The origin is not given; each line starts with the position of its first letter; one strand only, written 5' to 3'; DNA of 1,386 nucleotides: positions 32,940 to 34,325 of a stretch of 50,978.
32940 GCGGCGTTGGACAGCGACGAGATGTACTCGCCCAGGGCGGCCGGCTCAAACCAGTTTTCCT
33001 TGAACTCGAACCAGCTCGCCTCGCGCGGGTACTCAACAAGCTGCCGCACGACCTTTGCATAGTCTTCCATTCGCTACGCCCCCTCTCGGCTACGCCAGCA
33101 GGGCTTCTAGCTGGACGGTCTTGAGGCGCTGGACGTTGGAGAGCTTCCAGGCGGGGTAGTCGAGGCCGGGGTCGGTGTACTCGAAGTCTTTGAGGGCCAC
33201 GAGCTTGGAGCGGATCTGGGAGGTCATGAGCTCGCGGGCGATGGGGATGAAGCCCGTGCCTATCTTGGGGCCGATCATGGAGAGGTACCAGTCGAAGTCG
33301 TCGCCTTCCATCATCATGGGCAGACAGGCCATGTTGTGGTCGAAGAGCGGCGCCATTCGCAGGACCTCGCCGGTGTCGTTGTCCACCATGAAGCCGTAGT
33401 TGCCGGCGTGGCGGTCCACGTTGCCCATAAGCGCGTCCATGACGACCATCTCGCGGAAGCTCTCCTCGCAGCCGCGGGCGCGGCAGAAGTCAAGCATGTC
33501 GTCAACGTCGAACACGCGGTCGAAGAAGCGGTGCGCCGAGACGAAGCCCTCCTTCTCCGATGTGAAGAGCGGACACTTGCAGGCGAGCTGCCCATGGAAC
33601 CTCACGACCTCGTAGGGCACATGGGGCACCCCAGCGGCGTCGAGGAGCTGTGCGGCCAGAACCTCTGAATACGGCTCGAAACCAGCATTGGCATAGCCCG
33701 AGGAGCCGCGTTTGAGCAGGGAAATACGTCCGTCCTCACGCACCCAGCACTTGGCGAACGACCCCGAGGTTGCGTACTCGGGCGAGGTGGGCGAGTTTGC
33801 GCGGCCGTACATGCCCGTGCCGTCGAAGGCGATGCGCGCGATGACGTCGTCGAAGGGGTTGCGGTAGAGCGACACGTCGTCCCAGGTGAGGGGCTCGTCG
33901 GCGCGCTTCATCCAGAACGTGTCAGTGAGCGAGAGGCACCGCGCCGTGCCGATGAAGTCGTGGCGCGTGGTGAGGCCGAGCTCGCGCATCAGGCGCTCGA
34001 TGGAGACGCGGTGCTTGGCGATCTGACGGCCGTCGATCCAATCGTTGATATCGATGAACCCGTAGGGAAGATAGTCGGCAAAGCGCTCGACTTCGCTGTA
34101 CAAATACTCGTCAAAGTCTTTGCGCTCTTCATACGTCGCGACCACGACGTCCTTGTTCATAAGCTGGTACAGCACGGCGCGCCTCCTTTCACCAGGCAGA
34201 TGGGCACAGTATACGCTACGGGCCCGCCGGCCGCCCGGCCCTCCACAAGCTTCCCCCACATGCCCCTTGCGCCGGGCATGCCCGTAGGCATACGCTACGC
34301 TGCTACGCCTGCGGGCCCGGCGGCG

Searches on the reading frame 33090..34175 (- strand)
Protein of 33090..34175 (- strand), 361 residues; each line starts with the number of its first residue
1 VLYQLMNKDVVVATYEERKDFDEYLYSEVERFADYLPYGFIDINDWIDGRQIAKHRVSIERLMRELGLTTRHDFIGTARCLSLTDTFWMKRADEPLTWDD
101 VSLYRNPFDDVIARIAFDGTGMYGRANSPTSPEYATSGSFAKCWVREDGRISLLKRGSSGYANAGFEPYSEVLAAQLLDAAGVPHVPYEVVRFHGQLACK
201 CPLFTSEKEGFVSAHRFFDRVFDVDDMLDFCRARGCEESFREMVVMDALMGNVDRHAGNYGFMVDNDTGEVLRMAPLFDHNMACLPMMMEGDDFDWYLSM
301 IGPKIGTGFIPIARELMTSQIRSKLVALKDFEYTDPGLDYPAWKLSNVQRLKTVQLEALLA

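Call 3: search_protein_families(library=pfam, proteins=[window:33090-34175:-], max_evalue=0.01)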
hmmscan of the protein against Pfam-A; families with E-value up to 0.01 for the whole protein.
window:33090-34175:- (361 aa): 2 families
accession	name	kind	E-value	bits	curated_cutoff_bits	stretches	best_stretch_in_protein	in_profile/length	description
PF07804.18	HipA_C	-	1.5e-07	31.7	30.5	1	148-284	19-163/213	HipA-like C-terminal domain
PF00454.33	PI3_PI4_kinase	-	3.1e-05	24.5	27.1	1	204-272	100-164/241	Phosphatidylinositol 3- and 4-kinase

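Call 4: search_protein_families(library=padloc, proteins=[window:33090-34175:-], max_evalue=0.01)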
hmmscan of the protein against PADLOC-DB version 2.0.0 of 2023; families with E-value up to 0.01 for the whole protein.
window:33090-34175:- (361 aa): 9 families
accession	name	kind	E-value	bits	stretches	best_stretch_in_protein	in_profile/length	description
PDLC04344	PDC-M03A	-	5.7e-15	53.5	2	239-281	149-189/305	-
PDLC04340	PDC-M03A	-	2.1e-12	45.1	1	135-288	16-174/280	-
PDLC04342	PDC-M03A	-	2e-11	42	1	239-283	150-193/299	-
PDLC04345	PDC-M03A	-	5.2e-10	37.1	2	239-282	147-191/302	-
PDLC04339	PDC-M03A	-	1.6e-08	32.2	1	230-298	127-191/293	-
PDLC04341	PDC-M03A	-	6e-06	23.9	1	243-282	152-191/294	-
PDLC04338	PDC-M03A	-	0.00018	18.6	1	239-286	258-302/428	-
PDLC04343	PDC-M03A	-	0.00025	18.2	0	244-282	218-257/370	-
PDLC04337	PDC-M03A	-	0.0029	15.2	1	239-284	89-133/250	-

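Call 5: search_protein_families(library=ncbifam, proteins=[window:33090-34175:-], max_evalue=0.01)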
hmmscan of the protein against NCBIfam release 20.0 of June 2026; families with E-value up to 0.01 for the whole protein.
window:33090-34175:- (361 aa): 1 family
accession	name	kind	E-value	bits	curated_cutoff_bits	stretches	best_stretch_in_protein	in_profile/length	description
NF007297.0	PRK09775.1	equivalog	0.0011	17.8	401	1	243-287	334-372/446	type II toxin-antitoxin system HipA family toxin YjjJ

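Call 6: find_homologous_proteins(query=window:33090-34175:-, max_evalue=0.00001)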
Query window:33090-34175:- (361 aa): 614 proteins with E <= 0.00001 among 2855 candidates; the best 120 are listed.
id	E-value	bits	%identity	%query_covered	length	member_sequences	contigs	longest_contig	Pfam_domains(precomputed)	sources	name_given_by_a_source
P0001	2.4e-249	844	100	100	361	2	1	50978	PF07804.19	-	-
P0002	2.4e-234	795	95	100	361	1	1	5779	PF07804.19,PF00454.34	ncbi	-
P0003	1.8e-219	746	88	100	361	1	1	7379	PF07804.19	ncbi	-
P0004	1.3e-218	743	88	100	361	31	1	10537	-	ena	-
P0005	3.0e-213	726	86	100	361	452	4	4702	PF07804.19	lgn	-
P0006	9.8e-207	704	84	100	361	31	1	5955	PF07804.19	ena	-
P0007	7.1e-202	688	82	100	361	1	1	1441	PF07804.19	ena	-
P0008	2.9e-200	683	80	100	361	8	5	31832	PF07804.19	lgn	-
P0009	1.2e-199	681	81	100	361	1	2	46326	PF07804.19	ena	-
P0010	1.3e-199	681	81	100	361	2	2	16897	PF07804.19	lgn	-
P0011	9.2e-199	678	81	100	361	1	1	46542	PF07804.19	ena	-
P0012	1.9e-198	677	80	100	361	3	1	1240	PF07804.19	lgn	-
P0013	5.5e-198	675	80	100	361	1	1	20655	PF07804.19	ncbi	-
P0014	8.2e-198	675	80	100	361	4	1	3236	PF07804.19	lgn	-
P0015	8.9e-198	675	81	100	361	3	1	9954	-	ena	-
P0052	2.2e-192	657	78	100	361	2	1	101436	PF07804.19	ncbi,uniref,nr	ncbi:HipA protein [Adlercreutzia sp. ZJ138]|uniref:HipA protein n=1 Tax=Adlercreutzia sp. ZJ138 TaxI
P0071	2.4e-190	650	78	100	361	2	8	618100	-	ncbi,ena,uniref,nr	ncbi:hypothetical protein [Adlercreutzia faecimuris]|uniref:HipA protein n=1 Tax=Adlercreutzia faeci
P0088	8.4e-189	645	76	100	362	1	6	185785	PF07804.19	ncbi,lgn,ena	-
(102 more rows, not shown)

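Call 10: find_related_loci(query=window:33090-34175:-, collection=genome_contigs, flank=6000)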
Query window:33090-34175:- (361 aa) in genome_contigs; peptide patterns used: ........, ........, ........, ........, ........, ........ (x = any residue, [..] = any of these).
105 stretches matched a pattern; 66 encode a relative of the query (tblastn E <= 1e-3); 66 distinct loci.
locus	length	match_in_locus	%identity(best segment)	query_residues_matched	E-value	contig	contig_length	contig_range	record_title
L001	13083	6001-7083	85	1-361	0e+0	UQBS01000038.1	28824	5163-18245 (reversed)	uncultured Coriobacteriaceae bacterium isolate UMGS124 genome assembly, contig: NODE_517_length_28824_cov_14.160729, who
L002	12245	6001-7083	83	1-361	0e+0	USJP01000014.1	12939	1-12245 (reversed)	uncultured Coriobacteriaceae bacterium isolate UMGS1780 genome assembly, contig: NODE_2069_length_12939_cov_3.078780, wh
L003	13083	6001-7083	81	1-361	0e+0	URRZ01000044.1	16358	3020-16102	uncultured Coriobacteriaceae bacterium isolate UMGS1293 genome assembly, contig: NODE_2699_length_16358_cov_5.263497, wh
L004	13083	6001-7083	80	1-361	0e+0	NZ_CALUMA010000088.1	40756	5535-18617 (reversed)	MAG: uncultured Slackia sp. isolate E40__bin219 E40__k127_3944172, whole genome shotgun sequence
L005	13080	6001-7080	80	1-360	0e+0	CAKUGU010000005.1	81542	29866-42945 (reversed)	MAG: uncultured Ellagibacter sp. isolate REFINED_METABAT215_TOP10_CONTIGS_1500_ASSEMBLY_K77_MERGED__Hadza_PheChl_Fiber-H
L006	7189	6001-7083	80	1-361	0e+0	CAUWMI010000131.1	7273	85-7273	MAG: uncultured Slackia sp. isolate SRS10476988__bin21 genome assembly, contig: SRS10476988_NODE_2467_length_7273_cov_5.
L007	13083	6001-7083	79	1-361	0e+0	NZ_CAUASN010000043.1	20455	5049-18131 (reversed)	MAG: uncultured Adlercreutzia sp. isolate ERR8263760_bin.7_MetaWRAP_v1.3_MAG ERZ18534299.482, whole genome shotgun seque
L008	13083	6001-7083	79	1-361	0e+0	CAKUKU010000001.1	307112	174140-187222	MAG: uncultured Ellagibacter sp. isolate REFINED_METABAT215_TOP10_CONTIGS_1500_ASSEMBLY_K77_MERGED__Hadza_MoBio_hadza-E-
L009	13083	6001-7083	79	1-361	0e+0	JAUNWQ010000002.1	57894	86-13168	MAG: Coriobacteriia bacterium isolate S9M_St_31 NODE_205_length_57894_cov_9.395494, whole genome shotgun sequence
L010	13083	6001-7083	79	1-361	0e+0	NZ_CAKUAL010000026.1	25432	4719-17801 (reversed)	MAG: uncultured Ellagibacter sp. isolate REFINED_METABAT215_TOP10_CONTIGS_1500_ASSEMBLY_K77_MERGED__Hadza_MoBio_hadza-A-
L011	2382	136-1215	78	1-360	0e+0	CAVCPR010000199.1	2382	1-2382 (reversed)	Anaerovoracaceae bacterium isolate H07600-L1_cleanbin_000014 genome assembly, contig: Spades_H07600-L1_contig_17476, who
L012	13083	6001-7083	83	1-361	0e+0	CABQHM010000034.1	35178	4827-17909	MAG TPA_asm: uncultured Coriobacteriales bacterium isolate MGYG-HGUT-00585 genome assembly, contig: GUT_GENOME017973_34,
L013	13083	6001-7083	79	1-361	0e+0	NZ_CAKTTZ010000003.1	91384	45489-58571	MAG: uncultured Ellagibacter sp. isolate REFINED_METABAT215_TOP10_CONTIGS_1500_ASSEMBLY_K77_MERGED__Hadza_PheChl_Fiber-H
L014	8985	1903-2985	78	1-361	0e+0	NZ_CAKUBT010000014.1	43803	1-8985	MAG: uncultured Ellagibacter sp. isolate REFINED_METABAT215_TOP10_CONTIGS_1500_ASSEMBLY_K77_MERGED__Hadza_PheChl_Fiber-H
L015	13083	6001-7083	78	1-361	0e+0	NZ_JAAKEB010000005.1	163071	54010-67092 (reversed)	Adlercreutzia sp. ZJ141 Scaffold4_1, whole genome shotgun sequence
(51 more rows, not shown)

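Call 18: find_encoding_contigs(protein=P0002, flank=6000, max_places=4)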
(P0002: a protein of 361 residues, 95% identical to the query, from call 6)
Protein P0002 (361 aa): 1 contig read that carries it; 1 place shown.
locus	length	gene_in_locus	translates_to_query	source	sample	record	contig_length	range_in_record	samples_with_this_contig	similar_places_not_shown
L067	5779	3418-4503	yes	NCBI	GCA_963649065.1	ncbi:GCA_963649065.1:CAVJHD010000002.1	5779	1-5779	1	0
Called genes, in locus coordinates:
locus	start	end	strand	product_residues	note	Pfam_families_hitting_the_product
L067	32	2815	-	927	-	PF01751:Toprim, PF01131:Topoisom_bac, PF13101:DUF3945 (faint), PF13342:Toprim_Crpt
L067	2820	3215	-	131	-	PF06262:Zincin_1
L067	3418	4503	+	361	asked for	PF07804:HipA_C (weak), PF00454:PI3_PI4_kinase (faint)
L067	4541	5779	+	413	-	?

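Call 19: find_encoding_contigs(protein=P0004, flank=6000, max_places=4)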
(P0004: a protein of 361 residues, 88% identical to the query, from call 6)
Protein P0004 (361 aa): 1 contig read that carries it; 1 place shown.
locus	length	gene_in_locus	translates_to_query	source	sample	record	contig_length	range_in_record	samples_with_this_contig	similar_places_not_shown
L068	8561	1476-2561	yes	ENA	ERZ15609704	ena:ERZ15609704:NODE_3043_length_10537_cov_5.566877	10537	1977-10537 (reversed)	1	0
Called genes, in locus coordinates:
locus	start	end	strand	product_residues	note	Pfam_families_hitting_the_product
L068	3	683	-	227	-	?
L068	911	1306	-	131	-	PF06262:Zincin_1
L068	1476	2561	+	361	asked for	-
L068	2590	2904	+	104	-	-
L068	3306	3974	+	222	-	PF10502:Peptidase_S26, PF00717:Peptidase_S24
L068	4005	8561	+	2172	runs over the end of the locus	PF17802:SpaA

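Call 22: find_encoding_contigs(protein=P0071, flank=5000, max_places=3)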
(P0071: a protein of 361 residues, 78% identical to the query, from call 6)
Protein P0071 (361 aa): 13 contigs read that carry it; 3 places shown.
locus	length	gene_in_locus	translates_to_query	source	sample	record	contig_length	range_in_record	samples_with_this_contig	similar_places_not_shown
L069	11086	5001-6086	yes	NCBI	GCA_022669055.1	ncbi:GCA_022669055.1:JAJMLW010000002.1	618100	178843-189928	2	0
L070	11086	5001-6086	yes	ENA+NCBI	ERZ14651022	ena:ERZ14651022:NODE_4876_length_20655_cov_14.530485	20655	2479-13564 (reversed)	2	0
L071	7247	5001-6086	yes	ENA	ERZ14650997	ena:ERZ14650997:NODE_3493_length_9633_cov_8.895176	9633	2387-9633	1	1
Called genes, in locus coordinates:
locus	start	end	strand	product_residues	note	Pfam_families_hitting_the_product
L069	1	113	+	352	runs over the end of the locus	PF01479:S4, PF00849:PseudoU_synth_2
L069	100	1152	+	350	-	PF00762:Ferrochelatase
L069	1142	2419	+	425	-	PF02441:Flavoprotein, PF04127:DFP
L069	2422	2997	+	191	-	PF03852:Vsr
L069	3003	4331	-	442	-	PF05525:Branch_AA_trans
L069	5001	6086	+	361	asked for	-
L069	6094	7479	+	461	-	PF07690:MFS_1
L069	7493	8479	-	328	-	-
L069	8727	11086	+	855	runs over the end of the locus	PF12051:DUF3533 (faint), PF12698:ABC2_membrane_3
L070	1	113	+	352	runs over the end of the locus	PF01479:S4, PF00849:PseudoU_synth_2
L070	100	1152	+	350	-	PF00762:Ferrochelatase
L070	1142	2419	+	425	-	PF02441:Flavoprotein, PF04127:DFP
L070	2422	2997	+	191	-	PF03852:Vsr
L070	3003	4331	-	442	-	PF05525:Branch_AA_trans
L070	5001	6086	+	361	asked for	-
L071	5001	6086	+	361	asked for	-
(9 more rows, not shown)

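Call 23: find_encoding_contigs(protein=P0052, flank=5000, max_places=3)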
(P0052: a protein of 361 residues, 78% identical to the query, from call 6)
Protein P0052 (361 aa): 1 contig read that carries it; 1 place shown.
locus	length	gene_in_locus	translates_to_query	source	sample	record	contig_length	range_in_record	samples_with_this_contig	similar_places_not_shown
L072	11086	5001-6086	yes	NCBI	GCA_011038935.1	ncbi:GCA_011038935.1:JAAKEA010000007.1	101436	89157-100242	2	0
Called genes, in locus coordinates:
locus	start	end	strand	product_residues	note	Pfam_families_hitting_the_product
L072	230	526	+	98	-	PF01910:Thiamine_BP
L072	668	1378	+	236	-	PF02581:TMP-TENI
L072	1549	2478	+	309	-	PF00291:PALP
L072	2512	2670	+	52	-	-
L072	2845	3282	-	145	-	PF01592:NifU_N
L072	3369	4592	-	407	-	PF00266:Aminotran_5, PF01212:Beta_elim_lyase (weak), PF01041:DegT_DnrJ_EryC1 (weak)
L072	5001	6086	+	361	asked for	PF07804:HipA_C (faint)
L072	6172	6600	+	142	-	PF02082:Rrf2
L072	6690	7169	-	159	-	PF04073:tRNA_edit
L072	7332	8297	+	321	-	PF00892:EamA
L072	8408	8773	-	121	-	PF11969:DcpS_C, PF01230:HIT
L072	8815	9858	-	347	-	PF01063:Aminotran_4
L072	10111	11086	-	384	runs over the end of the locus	-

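Call 24: find_encoding_contigs(protein=P0088, flank=5000, max_places=3)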
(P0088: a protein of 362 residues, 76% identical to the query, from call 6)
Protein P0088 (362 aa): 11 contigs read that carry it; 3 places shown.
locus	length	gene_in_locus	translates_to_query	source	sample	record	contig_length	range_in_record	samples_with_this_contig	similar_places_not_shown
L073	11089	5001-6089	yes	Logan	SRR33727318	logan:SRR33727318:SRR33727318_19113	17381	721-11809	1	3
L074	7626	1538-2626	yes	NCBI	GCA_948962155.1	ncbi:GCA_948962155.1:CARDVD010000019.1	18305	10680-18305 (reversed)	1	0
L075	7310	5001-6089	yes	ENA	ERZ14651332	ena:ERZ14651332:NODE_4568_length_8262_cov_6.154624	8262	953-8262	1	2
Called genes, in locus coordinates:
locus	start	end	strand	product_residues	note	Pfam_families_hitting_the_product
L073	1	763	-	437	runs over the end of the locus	PF13393:tRNA-synt_His, PF00587:tRNA-synt_2b, PF03129:HGTP_anticodon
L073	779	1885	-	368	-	PF00180:Iso_dh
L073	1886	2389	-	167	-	PF00694:Aconitase_C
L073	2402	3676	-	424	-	PF00330:Aconitase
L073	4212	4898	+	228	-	PF00877:NLPC_P60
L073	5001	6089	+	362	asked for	PF07804:HipA_C (faint)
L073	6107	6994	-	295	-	PF01471:PG_binding_1, PF08823:PG_binding_2 (faint), PF09374:PG_binding_3 (faint), PF01471:PG_binding_1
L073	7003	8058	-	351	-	PF00348:polyprenyl_synt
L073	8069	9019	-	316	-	PF02541:Ppx-GppA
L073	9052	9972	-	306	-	PF04977:DivIC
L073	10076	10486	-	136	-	PF01325:Fe_dep_repress, PF12802:MarR_2 (weak), PF02742:Fe_dep_repr_C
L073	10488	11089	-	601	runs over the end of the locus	PF13555:AAA_29 (faint), PF00005:ABC_tran, PF00006:ATP-synt_ab (faint), PF02463:SMC_N (faint), PF12848:ABC_tran_Xtn (weak), PF00005:ABC_tran, PF13304:AAA_21 (weak), PF16326:ABC_tran_CTD (weak), +1 more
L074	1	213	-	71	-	?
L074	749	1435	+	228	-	PF00877:NLPC_P60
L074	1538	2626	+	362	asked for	PF07804:HipA_C (faint)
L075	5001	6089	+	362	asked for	PF07804:HipA_C (faint)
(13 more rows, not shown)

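Call 27: search_solved_structures(query=window:33090-34175:-, max_evalue=1, show_alignments=2)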
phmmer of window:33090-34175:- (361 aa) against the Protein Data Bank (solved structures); distinct sequences matched with E-value up to 1: 3.
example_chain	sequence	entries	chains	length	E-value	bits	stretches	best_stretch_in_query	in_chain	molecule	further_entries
3akj_A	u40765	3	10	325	9.6e-06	28.1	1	200-286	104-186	CtkA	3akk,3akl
4etm_A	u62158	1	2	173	0.015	17.6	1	229-352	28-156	Low molecular weight protein-tyrosine-phosphatase yfkJ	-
5eg3_B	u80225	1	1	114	0.77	11.9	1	92-155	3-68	1-phosphatidylinositol 4,5-bisphosphate phosphodiesterase gamma-1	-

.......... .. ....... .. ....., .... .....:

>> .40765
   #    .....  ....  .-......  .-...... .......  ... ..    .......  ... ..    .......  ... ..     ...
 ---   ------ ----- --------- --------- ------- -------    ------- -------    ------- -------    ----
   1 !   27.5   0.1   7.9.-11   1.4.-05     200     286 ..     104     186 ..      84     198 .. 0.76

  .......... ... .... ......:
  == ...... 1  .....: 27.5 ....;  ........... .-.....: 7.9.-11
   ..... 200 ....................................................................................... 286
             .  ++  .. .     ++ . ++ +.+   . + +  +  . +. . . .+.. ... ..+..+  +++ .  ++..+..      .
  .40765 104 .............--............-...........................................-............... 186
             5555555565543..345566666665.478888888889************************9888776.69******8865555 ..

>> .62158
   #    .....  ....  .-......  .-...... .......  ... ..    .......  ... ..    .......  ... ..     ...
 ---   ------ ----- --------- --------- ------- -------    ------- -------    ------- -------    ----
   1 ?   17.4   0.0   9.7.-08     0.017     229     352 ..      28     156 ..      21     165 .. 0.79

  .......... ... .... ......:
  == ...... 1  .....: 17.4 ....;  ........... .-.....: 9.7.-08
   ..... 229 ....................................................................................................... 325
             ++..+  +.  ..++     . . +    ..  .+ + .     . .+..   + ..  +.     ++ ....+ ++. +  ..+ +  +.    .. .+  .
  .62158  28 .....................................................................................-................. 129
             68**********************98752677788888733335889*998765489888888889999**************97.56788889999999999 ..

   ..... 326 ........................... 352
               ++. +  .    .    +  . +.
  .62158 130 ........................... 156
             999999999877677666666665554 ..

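Call 33: search_protein_representatives(protein=window:33090-34175:-)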
Query: 361 residues. Proteins with E-value up to 0.001 (for the whole library): 3330; up to 1e-10: 2046; up to 1e-30: 442. The best 150 are listed.
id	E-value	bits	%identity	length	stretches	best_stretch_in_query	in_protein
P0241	2.9e-136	470.7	71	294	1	69-360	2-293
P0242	4.3e-105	368.2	48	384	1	2-360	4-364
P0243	2.1e-100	352.7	48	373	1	5-360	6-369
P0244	9.5e-99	347.3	47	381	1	5-360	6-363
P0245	3.6e-97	342.1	48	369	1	1-359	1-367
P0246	2.4e-94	332.8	48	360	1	4-355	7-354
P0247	3.4e-91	322.4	51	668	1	3-287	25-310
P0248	6.0e-90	318.3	42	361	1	1-359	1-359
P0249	1.9e-88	313.4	44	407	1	1-360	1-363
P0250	1.7e-86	307.0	42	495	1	2-360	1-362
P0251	7.7e-84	298.2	43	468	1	3-359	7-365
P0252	2.5e-82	293.3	40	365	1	2-360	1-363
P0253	6.6e-82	291.9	43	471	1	5-349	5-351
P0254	1.1e-80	287.9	41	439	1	3-359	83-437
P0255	1.8e-79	283.8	43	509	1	4-333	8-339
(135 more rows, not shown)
